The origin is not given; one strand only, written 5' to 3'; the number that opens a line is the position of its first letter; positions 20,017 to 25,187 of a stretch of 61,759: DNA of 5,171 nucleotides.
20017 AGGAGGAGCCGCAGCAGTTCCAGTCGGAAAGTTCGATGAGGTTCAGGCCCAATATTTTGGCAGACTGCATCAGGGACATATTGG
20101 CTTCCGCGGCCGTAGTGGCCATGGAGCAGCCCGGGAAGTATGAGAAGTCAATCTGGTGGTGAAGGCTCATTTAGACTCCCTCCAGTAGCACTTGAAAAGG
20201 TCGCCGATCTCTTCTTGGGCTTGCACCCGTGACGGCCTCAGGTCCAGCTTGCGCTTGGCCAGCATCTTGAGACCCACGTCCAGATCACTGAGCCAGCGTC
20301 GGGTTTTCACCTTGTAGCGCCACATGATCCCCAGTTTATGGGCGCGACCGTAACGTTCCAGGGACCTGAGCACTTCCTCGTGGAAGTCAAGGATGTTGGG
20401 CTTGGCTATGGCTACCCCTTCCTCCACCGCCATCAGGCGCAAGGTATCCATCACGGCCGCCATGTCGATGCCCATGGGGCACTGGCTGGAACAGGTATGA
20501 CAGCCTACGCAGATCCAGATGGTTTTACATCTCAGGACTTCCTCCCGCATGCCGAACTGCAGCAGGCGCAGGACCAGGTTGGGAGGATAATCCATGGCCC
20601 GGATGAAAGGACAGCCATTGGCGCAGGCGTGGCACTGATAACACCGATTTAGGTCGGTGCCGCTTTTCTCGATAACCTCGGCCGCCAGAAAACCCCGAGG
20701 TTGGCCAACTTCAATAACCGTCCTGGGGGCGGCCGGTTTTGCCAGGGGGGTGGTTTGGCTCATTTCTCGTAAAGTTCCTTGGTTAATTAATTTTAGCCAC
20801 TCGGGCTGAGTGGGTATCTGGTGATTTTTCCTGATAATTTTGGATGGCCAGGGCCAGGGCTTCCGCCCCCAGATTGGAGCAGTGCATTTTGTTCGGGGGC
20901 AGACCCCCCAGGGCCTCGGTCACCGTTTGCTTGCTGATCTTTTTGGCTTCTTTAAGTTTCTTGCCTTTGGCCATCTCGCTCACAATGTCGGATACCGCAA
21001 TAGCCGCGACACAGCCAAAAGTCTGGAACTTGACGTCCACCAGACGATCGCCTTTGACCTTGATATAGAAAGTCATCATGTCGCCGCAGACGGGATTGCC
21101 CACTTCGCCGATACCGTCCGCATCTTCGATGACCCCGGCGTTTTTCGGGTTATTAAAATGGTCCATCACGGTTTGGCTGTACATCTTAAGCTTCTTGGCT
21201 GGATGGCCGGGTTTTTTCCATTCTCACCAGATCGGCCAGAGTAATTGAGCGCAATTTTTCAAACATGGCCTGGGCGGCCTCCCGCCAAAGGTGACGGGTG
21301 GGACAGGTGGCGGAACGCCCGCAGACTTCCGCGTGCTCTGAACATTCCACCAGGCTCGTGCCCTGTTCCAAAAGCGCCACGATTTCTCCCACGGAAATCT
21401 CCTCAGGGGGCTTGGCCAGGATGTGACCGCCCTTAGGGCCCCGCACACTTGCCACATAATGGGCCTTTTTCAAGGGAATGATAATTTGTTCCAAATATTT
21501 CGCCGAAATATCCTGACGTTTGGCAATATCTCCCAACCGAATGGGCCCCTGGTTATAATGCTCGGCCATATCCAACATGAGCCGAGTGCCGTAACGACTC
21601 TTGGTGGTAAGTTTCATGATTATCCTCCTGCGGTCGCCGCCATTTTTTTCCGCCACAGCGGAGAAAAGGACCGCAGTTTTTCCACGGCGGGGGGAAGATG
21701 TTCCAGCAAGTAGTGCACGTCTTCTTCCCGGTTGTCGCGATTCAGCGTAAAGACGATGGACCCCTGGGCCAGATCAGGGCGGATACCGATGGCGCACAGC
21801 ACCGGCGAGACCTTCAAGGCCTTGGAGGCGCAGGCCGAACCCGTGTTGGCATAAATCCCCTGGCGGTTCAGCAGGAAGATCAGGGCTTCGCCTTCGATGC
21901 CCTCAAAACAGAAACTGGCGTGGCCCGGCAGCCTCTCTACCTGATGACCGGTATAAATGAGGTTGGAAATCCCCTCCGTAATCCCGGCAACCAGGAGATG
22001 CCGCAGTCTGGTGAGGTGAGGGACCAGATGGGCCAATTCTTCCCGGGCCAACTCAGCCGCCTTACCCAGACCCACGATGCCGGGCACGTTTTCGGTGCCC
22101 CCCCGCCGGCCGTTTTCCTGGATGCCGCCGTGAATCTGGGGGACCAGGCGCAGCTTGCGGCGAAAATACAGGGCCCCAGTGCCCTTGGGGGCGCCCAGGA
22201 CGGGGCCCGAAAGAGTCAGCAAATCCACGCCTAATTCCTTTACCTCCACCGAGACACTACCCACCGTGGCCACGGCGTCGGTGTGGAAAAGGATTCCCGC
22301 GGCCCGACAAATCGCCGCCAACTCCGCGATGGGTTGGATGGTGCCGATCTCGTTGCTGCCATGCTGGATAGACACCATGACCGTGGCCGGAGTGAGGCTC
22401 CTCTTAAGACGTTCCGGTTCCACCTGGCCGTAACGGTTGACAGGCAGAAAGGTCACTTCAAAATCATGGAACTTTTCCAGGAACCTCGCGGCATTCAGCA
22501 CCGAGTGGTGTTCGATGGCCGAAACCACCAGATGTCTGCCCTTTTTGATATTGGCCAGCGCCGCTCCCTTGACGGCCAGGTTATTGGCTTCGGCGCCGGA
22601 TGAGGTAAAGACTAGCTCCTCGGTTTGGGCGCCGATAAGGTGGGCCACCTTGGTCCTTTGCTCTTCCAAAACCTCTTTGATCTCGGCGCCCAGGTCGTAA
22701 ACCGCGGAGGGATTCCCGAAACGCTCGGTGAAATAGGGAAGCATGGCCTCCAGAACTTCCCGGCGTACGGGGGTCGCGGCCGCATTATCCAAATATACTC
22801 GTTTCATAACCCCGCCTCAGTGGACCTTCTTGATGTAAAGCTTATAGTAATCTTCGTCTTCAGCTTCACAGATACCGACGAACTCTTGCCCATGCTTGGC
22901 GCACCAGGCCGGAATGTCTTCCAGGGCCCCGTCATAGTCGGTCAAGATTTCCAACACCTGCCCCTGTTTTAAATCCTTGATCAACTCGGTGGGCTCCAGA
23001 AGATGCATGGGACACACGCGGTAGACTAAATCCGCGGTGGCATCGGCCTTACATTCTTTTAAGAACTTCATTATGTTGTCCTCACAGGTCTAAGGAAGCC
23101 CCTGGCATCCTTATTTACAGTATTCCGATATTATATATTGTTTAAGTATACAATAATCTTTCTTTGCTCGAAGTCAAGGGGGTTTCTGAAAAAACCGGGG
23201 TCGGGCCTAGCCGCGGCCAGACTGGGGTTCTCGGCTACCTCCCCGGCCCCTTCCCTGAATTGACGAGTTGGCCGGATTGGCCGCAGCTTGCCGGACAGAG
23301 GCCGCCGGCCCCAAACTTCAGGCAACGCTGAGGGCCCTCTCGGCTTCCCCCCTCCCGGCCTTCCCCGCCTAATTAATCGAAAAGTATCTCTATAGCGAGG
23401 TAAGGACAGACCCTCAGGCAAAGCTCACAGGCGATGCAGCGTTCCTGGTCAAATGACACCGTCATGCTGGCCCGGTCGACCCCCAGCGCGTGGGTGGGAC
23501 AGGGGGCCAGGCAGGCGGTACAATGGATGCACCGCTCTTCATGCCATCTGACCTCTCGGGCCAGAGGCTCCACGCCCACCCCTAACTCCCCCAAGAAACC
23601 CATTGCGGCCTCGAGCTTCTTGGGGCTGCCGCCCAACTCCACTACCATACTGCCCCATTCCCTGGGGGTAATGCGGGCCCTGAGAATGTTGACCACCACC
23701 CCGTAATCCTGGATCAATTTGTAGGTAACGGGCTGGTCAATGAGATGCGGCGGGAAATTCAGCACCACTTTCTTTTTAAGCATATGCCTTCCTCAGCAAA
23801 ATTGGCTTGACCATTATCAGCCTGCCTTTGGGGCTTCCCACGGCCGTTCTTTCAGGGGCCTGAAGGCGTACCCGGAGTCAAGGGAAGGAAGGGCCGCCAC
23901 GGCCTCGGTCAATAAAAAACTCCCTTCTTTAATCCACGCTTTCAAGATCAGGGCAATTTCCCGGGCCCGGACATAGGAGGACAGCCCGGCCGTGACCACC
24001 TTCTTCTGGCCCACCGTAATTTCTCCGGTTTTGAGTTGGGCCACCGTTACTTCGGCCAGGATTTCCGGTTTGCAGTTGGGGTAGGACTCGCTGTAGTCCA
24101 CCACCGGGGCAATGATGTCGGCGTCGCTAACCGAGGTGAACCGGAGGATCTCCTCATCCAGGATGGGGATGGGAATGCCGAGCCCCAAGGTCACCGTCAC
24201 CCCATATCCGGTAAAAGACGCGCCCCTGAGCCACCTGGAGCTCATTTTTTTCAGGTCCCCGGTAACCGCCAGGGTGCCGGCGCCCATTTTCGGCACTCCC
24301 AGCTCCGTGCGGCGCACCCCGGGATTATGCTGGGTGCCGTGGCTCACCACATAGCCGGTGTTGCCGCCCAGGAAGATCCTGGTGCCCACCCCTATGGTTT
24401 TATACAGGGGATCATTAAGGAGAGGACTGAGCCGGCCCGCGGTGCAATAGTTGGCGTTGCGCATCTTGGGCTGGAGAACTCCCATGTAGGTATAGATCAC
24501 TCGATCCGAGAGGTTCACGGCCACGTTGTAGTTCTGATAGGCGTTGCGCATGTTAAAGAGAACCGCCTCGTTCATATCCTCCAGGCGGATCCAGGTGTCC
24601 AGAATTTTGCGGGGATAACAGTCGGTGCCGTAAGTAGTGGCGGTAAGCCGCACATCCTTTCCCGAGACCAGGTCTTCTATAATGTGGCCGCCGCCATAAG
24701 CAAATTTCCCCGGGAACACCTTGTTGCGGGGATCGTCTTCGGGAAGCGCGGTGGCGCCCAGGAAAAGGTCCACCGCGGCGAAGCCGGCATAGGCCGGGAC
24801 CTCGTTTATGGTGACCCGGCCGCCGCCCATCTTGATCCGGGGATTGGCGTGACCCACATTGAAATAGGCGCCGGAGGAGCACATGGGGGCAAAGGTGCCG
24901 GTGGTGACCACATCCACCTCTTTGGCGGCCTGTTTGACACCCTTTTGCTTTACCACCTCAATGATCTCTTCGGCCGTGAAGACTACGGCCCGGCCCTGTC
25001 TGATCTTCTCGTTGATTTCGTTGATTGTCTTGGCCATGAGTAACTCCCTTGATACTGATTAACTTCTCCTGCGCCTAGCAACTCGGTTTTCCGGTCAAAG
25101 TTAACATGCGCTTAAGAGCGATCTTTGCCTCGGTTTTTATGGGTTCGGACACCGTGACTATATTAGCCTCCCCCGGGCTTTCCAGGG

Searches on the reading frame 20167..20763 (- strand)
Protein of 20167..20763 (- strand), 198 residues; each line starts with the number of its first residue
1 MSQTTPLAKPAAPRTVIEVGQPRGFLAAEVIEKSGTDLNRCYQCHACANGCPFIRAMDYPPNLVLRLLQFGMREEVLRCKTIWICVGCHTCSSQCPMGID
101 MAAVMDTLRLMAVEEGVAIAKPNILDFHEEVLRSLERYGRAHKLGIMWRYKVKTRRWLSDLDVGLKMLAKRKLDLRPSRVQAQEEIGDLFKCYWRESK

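Call 39: search_protein_families(library=pfam, proteins=[window:20167-20763:-], max_evalue=0.0001)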
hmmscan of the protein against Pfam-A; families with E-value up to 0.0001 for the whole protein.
window:20167-20763:- (198 aa): 5 families
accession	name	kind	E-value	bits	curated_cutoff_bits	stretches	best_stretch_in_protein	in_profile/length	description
PF13183.11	Fer4_8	-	2.7e-10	41.1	27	1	38-99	2-68/68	4Fe-4S dicluster domain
PF13534.11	Fer4_17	-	1.2e-09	38.9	22.2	1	40-100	1-61/61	4Fe-4S dicluster domain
PF13187.11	Fer4_9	-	5.3e-07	30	27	1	40-98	1-50/52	4Fe-4S dicluster domain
PF12797.12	Fer4_2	-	1.4e-05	25.2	24.5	0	37-53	6-22/22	4Fe-4S binding domain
PF13237.11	Fer4_10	-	5.1e-05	23.6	25.5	0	37-96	5-53/53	4Fe-4S dicluster domain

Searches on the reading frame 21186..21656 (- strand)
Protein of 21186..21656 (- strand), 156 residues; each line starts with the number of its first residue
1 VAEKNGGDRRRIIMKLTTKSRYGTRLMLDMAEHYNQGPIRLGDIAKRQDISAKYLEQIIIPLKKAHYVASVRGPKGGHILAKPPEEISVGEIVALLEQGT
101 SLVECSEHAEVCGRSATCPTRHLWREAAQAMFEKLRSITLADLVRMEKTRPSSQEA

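Call 39: search_protein_families(library=pfam, proteins=[window:21186-21656:-], max_evalue=0.0001)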
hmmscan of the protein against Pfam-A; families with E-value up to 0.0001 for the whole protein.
window:21186-21656:- (156 aa): 1 family
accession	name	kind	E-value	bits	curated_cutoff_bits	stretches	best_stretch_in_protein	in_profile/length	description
PF02082.26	Rrf2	-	7.1e-42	143.1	30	1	16-145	1-131/132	Iron-dependent Transcriptional regulator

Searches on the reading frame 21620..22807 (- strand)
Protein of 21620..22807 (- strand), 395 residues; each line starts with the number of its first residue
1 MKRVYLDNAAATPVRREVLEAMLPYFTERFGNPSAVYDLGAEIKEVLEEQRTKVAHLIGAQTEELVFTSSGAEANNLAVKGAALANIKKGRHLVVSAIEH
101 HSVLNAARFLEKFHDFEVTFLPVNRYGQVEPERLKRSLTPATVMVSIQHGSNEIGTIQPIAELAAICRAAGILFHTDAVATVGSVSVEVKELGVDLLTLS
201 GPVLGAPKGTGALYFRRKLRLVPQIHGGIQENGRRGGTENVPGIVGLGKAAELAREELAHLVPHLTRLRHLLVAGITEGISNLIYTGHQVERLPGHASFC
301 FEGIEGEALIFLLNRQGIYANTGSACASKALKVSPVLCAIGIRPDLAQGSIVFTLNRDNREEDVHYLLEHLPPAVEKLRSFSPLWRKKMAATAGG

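Call 39: search_protein_families(library=pfam, proteins=[window:21620-22807:-], max_evalue=0.0001)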
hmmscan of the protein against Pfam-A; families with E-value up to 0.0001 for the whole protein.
window:21620-22807:- (395 aa): 3 families
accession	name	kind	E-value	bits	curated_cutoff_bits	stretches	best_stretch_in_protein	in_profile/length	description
PF00266.25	Aminotran_5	-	1.6e-77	261.5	21.5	1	4-367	1-371/371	Aminotransferase class-V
PF01212.27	Beta_elim_lyase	-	1.3e-07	31.7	27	1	52-179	39-170/288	Beta-eliminating lyase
PF01041.23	DegT_DnrJ_EryC1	-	5.4e-05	23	19.8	1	53-185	32-153/360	DegT/DnrJ/EryC1/StrS aminotransferase family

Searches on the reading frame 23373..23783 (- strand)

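Call 39: search_protein_families(library=pfam, proteins=[window:23373-23783:-], max_evalue=0.0001)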
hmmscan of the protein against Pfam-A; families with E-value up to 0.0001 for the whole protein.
window:23373-23783:- (136 aa): 11 families
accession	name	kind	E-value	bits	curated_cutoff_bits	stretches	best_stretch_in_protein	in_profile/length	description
PF09383.16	NIL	-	7e-15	55.1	24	1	6-72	3-72/73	NIL domain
PF00037.32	Fer4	-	1.3e-13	50.5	21.1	2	110-132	2-24/24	4Fe-4S binding domain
PF12837.12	Fer4_6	-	1.5e-11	44.1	25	1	109-131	2-24/24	4Fe-4S binding domain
PF14697.11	Fer4_21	-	6.4e-11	42.7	35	1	81-131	4-57/59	4Fe-4S dicluster domain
PF12838.12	Fer4_7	-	3e-10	40.9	27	1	84-128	1-50/52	4Fe-4S dicluster domain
PF12797.12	Fer4_2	-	8e-10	38.5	24.5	1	109-128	3-22/22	4Fe-4S binding domain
PF13187.11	Fer4_9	-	3.2e-08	33.9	27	1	84-130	1-51/52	4Fe-4S dicluster domain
PF13237.11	Fer4_10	-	1.1e-07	32.1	25.5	1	81-127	5-53/53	4Fe-4S dicluster domain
PF13484.11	Fer4_16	-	8.7e-06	26.9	30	0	84-103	1-20/66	4Fe-4S double cluster binding domain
PF13183.11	Fer4_8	-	1.2e-05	26.1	27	0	114-129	3-18/68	4Fe-4S dicluster domain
PF12800.12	Fer4_4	-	6.3e-05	23.4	24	0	114-128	2-16/17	4Fe-4S binding domain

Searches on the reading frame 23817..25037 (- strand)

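Call 39: search_protein_families(library=pfam, proteins=[window:23817-25037:-], max_evalue=0.0001)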
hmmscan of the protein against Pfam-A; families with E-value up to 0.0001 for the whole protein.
window:23817-25037:- (406 aa): 1 family
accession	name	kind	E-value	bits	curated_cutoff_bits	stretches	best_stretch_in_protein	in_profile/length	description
PF01837.22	HcyBio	-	7.7e-151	502.3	26.2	1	17-376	1-349/349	Homocysteine biosynthesis enzyme, sulfur-incorporation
